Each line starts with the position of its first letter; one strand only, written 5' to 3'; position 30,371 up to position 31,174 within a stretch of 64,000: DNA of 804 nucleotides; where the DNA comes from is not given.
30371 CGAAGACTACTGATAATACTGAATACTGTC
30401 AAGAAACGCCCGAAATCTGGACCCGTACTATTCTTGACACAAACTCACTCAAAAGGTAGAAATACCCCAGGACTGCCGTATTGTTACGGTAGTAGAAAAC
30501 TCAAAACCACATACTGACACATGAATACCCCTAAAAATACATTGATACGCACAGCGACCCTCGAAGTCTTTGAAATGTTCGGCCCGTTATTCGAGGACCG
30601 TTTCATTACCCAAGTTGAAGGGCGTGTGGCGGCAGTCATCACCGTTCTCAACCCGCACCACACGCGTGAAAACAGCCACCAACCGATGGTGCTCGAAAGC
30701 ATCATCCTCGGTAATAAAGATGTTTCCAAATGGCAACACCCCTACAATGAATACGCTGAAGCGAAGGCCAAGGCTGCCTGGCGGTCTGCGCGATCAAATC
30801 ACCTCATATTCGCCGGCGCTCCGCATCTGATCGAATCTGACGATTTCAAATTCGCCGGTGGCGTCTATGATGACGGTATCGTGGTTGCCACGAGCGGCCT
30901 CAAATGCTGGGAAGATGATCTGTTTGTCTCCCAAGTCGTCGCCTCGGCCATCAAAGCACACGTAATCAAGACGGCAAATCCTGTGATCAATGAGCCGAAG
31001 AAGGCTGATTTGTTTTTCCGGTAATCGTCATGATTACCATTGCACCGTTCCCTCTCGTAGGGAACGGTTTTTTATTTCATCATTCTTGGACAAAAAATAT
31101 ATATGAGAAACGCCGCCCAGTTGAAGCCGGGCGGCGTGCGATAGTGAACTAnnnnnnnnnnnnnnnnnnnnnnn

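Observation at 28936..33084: S10 operon interrupted between rplB and rpsS by a GC-rich LysA-like decarboxylase and a DapL-like aminotransferase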

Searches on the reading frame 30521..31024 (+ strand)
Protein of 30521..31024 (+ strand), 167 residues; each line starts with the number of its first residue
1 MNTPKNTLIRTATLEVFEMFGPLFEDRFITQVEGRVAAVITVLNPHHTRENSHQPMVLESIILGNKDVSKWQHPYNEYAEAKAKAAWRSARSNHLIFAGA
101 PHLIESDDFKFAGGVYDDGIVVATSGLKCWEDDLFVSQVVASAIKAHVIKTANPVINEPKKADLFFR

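Call 3: search_protein_families(library=pfam, proteins=[window:30521-31024:+], max_evalue=0.01)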
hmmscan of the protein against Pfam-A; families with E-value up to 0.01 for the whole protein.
window:30521-31024:+ (167 aa): 0 families

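Call 4: search_protein_families(library=ncbifam, proteins=[window:30521-31024:+], max_evalue=0.01)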
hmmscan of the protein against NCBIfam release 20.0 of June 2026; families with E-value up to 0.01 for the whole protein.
window:30521-31024:+ (167 aa): 0 families

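Call 25: find_homologous_proteins(query=window:30521-31024:+, max_evalue=0.01)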
Query window:30521-31024:+ (167 aa): 4 proteins with E <= 0.01 among 90 candidates.
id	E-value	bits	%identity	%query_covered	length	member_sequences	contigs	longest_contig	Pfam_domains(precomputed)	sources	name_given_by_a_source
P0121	3.4e-107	374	100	100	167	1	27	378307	-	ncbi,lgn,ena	-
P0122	4.3e-85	302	82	92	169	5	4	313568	-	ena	-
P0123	1.8e-82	293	81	96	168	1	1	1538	-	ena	-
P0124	4.9e-77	276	76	98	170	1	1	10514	-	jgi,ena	-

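Call 27: find_encoding_contigs(protein=P0121, flank=3000, max_places=4)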
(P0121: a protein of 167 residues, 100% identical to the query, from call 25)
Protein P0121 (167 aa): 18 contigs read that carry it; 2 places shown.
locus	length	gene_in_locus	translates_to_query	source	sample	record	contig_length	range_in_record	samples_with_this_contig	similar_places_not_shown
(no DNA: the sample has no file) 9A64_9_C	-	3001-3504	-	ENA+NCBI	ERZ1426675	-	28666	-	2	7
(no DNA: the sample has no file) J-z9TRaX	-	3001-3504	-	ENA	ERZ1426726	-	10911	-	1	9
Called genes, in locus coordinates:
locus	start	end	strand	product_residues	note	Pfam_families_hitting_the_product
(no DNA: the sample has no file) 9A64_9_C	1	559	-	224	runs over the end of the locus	PF07650:KH_2, PF00189:Ribosomal_S3_C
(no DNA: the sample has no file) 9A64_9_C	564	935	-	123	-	PF00237:Ribosomal_L22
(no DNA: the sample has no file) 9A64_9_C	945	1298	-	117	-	PF00203:Ribosomal_S19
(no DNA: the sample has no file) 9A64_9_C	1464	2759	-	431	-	PF02784:Orn_Arg_deC_N, PF00278:Orn_DAP_Arg_deC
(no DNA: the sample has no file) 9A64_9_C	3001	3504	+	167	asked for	-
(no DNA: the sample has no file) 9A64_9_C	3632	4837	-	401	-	PF00155:Aminotran_1_2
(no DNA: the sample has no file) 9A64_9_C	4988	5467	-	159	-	-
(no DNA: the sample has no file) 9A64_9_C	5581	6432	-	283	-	PF00181:Ribosomal_L2_N, PF03947:Ribosomal_L2_C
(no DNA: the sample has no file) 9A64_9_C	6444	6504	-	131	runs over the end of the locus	PF00276:Ribosomal_L23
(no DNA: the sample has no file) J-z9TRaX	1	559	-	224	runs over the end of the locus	PF07650:KH_2, PF00189:Ribosomal_S3_C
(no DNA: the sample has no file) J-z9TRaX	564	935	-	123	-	PF00237:Ribosomal_L22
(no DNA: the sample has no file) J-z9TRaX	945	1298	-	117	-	PF00203:Ribosomal_S19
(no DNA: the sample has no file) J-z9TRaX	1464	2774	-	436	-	PF02784:Orn_Arg_deC_N, PF00278:Orn_DAP_Arg_deC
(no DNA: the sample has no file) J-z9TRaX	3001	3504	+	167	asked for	-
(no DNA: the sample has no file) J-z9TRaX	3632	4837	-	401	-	PF00155:Aminotran_1_2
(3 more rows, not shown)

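Call 33: search_protein_representatives(alignment_id=A1)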
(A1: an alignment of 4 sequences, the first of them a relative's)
Query: 4 sequences, 168 profile positions. Proteins with E-value up to 0.001 (for the whole library): 292; up to 1e-10: 31; up to 1e-30: 1. The best 150 are listed.
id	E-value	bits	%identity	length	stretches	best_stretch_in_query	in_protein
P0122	1.4e-102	357.3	-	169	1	1-168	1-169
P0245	1.2e-26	110.2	-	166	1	1-167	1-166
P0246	7.1e-26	107.7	-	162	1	14-148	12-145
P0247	5.2e-20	88.6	-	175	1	1-159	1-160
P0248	1.0e-19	87.7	-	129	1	16-117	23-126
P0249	1.5e-19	87.1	-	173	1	9-160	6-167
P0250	1.8e-19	86.8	-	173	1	9-158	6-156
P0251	2.6e-17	79.8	-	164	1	61-161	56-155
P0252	5.7e-17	78.7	-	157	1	37-143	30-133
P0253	2.1e-16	76.9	-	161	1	36-159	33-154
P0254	1.8e-14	70.5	-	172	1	24-144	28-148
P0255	4.1e-14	69.4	-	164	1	27-134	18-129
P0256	7.7e-14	68.5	-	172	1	20-136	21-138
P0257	8.0e-14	68.5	-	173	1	27-166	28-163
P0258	8.6e-14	68.4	-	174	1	31-157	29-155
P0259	2.8e-13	66.7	-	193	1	7-158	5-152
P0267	1.8e-11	60.8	-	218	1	41-153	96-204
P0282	3.9e-10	56.5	-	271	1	27-146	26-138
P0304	6.2e-09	52.6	-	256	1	9-148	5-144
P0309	9.7e-09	51.9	-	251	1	53-151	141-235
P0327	4.0e-08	49.9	-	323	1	59-144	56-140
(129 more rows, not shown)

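Call 35: search_protein_families(library=pfam, proteins=[P0245, P0247, P0249, P0254, P0259, P0267, P0282, P0304, P0327, P0309], max_evalue=0.1)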
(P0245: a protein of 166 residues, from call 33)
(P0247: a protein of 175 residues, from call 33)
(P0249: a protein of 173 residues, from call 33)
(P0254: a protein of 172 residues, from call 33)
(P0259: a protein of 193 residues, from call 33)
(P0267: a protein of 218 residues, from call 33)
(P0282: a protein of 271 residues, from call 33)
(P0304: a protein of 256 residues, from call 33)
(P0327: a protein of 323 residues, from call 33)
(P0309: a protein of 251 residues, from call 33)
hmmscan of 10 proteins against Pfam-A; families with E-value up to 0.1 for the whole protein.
P0245 (166 aa): 0 families

P0247 (175 aa): 0 families

P0249 (173 aa): 0 families

P0254 (172 aa): 1 family
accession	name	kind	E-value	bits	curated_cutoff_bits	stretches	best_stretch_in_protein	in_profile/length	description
PF03928.20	HbpS-like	-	0.0041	17.6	25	1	82-143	50-125/128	Haem degrading protein HbpS-like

P0259 (193 aa): 0 families

P0267 (218 aa): 2 families
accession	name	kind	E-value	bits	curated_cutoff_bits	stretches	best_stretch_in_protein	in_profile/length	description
PF00356.27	LacI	-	3.5e-12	46.3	27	1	9-53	2-46/46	Bacterial regulatory proteins, lacI family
PF13545.12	HTH_Crp_2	-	0.073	13.5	27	0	8-29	24-45/70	Crp-like helix-turn-helix domain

P0282 (271 aa): 2 families
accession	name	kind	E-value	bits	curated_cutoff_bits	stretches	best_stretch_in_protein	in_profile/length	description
PF03793.24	PASTA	-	0.00078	19.8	23.2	1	172-195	5-28/64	PASTA domain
PF02736.25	Myosin_N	-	0.056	13.7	27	0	221-245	19-43/45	Myosin N-terminal SH3-like domain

P0304 (256 aa): 0 families

P0327 (323 aa): 0 families

P0309 (251 aa): 0 families

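Call 38: search_protein_families(library=pfam, alignment_id=A2, max_evalue=0.1)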
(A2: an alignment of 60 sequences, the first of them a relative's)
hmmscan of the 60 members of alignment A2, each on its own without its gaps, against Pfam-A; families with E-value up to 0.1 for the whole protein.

A. member 1, P0121 (167 aa): 0 families

B. families by the number of members that match (of 60 scanned): 3 families
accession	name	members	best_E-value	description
PF03928.20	HbpS-like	9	0.0037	Haem degrading protein HbpS-like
PF23530.1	YHR052C-B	1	0.018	YHR052C-B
PF04314.18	PCuAC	1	0.088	Copper chaperone PCu(A)C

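Call 45: predict_structure(alignment_id=A2)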
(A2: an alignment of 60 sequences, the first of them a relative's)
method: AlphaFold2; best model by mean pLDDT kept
length: 167 residues; sequences in the alignment: 60
mean_pLDDT: 94.6   pTM: 0.90
mean pLDDT of the five models: 94.6, 94.4, 94.3, 94.3, 94.1
residues with pLDDT >= 90: 148; 70-90: 15; 50-70: 4; < 50: 0
segments of 3 or more residues with pLDDT < 50: none
pLDDT, mean of each block of 10 residues (from residue 1): 77 97 98 97 96 97 98 98 98 98 98 98 97 95 98 87 77
secondary structure, 60 per line:
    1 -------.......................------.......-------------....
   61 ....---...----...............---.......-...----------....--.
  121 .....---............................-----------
elements in order: H8-30 E37-43 E57-64 H75-89 H93-99 E114-117 E120-125 H129-156

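Call 49: fold_search(model_id=the predicted structure, library=pdb)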
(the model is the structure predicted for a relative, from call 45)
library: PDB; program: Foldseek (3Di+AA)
matches with E <= 10: 181; with E <= 0.001: 0
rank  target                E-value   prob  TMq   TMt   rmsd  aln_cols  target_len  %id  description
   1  8oon_E                1.9e-01  0.04  0.13  0.06  17.8       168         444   12  Glutamine synthetase from Methanothermococcus thermolithotrophicus at a resolution of 2.43 A (released 2024-01-24)
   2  8c7t_B                2.5e-01  0.13  0.29  0.23  11.8       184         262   13  Unliganded transcriptional pleiotropic repressor CodY from Enterococcus faecalis (released 2023-06-28)
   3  2xrn_B                5.7e-01  0.10  0.29  0.23   9.8       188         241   10  Crystal structure of TtgV (released 2010-12-01)
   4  5jiz                  6.1e-01  0.04  0.14  0.15  14.0       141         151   11  PKG II's Carboxyl Terminal Cyclic Nucleotide Binding Domain (CNB-B) in a complex with 8-pCPT-cGMP (released 2017-05-03)
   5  4mx3_A                6.1e-01  0.02  0.15  0.11  15.8       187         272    7  Crystal Structure of PKA RIalpha Homodimer (released 2014-01-15)
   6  2xrn_A                6.9e-01  0.09  0.29  0.23   9.8       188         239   10  Crystal structure of TtgV (released 2010-12-01)
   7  6bhn_MODEL_1_A        6.9e-01  0.08  0.28  0.30   9.8       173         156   10  Red Light-Absorbing State of NpR6012g4, a Red/Green Cyanobacteriochrome (released 2018-04-18)
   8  4lfu                  1.1e+00  0.12  0.36  0.28   9.0       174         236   13  Crystal structure of Escherichia coli SdiA in the space group C2 (released 2014-03-19)
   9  3e0y_B                1.2e+00  0.09  0.32  0.34  10.5       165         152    8  The crystal structure of a conserved domain from a protein of Geobacter sulfurreducens PCA (released 2008-09-30)
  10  7qep_N0               1.2e+00  0.01  0.12  0.12  18.8       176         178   12  Cryo-EM structure of the ribosome from Encephalitozoon cuniculi (released 2022-02-09)
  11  8c7t_C                1.3e+00  0.08  0.35  0.33   8.4       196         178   13  Unliganded transcriptional pleiotropic repressor CodY from Enterococcus faecalis (released 2023-06-28)
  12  4nf1_H                1.3e+00  0.02  0.14  0.15  15.2       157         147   15  Structure of N-acetyltransferase domain of X. fastidiosa NAGS/K without his-tag (released 2014-11-12)
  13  1pmo_A                1.4e+00  0.06  0.13  0.06  12.6        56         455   18  Crystal structure of Escherichia coli GadB (neutral pH) (released 2004-02-17)
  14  4yj3_F                1.4e+00  0.04  0.23  0.16  12.6       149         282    8  Crystal structure of tubulin bound to compound 2 (released 2015-05-27)
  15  2xro_B                1.6e+00  0.07  0.32  0.26   8.7       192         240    9  Crystal structure of TtgV in complex with its DNA operator (released 2010-12-01)
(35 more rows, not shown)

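Call 58: find_related_loci(query=A3, collection=metagenome_contigs, flank=5000)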
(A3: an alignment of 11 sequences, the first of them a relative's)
Query A3 (167 aa) in metagenome_contigs; peptide patterns used: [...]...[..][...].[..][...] (x = any residue, [..] = any of these).
173 stretches matched a pattern; 5 encode a relative of the query (tblastn E <= 1e-3); 5 distinct loci.
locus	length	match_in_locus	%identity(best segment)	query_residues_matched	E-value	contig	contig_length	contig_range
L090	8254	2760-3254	76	5-167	4e-79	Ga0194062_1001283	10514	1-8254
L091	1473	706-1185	29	8-167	1e-17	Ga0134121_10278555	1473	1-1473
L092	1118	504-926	30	5-148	5e-14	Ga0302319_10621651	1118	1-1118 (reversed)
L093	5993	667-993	35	35-148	4e-13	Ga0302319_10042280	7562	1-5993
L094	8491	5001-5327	35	35-148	4e-13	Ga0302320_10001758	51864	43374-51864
